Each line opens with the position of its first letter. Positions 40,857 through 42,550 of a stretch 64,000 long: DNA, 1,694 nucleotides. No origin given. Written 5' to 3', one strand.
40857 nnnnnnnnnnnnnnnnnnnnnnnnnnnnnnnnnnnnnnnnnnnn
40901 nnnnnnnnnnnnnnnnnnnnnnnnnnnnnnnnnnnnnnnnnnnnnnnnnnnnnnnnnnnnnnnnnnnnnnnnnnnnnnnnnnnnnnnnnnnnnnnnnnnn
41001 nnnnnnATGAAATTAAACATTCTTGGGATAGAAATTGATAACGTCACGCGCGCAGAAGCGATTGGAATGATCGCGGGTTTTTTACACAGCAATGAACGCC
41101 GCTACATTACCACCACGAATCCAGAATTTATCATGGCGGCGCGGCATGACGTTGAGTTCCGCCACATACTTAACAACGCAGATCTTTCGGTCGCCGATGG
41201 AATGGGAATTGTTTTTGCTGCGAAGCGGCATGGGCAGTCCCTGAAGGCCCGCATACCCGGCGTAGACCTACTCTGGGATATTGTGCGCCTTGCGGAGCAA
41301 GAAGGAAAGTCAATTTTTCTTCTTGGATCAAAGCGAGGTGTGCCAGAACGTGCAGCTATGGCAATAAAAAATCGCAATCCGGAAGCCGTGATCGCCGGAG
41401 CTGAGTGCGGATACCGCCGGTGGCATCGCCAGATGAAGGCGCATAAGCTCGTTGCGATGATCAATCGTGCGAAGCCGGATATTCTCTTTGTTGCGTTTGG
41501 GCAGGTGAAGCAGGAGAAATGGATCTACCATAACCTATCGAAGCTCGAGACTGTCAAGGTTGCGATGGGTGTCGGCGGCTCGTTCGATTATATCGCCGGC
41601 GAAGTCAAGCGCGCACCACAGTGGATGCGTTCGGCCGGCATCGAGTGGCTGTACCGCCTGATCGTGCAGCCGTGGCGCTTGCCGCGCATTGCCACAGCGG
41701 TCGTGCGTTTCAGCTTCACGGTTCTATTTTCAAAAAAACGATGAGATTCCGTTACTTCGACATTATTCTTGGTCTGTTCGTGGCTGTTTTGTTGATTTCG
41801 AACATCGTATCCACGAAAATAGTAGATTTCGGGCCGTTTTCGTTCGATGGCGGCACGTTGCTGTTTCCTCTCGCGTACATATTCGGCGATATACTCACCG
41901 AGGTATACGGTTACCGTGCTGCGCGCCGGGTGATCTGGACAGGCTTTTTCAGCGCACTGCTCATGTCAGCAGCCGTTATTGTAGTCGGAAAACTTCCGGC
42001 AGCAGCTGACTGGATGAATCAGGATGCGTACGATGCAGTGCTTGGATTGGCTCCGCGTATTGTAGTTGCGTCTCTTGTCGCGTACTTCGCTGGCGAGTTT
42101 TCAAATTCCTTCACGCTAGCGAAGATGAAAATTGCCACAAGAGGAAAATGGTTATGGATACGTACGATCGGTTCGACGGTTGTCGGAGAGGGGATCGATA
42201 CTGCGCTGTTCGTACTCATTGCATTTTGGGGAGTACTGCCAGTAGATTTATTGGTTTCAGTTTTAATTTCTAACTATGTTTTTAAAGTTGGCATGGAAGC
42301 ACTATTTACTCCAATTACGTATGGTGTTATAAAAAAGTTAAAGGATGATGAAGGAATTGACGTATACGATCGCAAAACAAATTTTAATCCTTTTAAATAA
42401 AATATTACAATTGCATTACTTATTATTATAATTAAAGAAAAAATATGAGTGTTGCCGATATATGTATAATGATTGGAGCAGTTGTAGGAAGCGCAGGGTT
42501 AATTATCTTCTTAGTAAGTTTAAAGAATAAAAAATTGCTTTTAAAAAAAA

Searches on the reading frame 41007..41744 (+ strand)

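Call 76: search_protein_families(library=pfam, proteins=[window:41007-41744:+], max_evalue=0.001)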
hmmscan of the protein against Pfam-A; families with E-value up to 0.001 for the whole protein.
window:41007-41744:+ (245 aa): 1 family
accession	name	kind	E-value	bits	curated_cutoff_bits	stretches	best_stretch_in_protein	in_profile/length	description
PF03808.19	Glyco_tran_WecG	-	2.1e-57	194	27.4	1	58-227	1-166/168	Glycosyl transferase WecG/TagA/CpsF family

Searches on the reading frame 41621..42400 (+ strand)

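Call 76: search_protein_families(library=pfam, proteins=[window:41621-42400:+], max_evalue=0.001)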
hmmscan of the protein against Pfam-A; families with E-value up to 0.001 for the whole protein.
window:41621-42400:+ (259 aa): 1 family
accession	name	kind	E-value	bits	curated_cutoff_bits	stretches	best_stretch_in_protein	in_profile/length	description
PF02592.20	Vut_1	-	2.4e-52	177.8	27.2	1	76-235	1-151/152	Putative vitamin uptake transporter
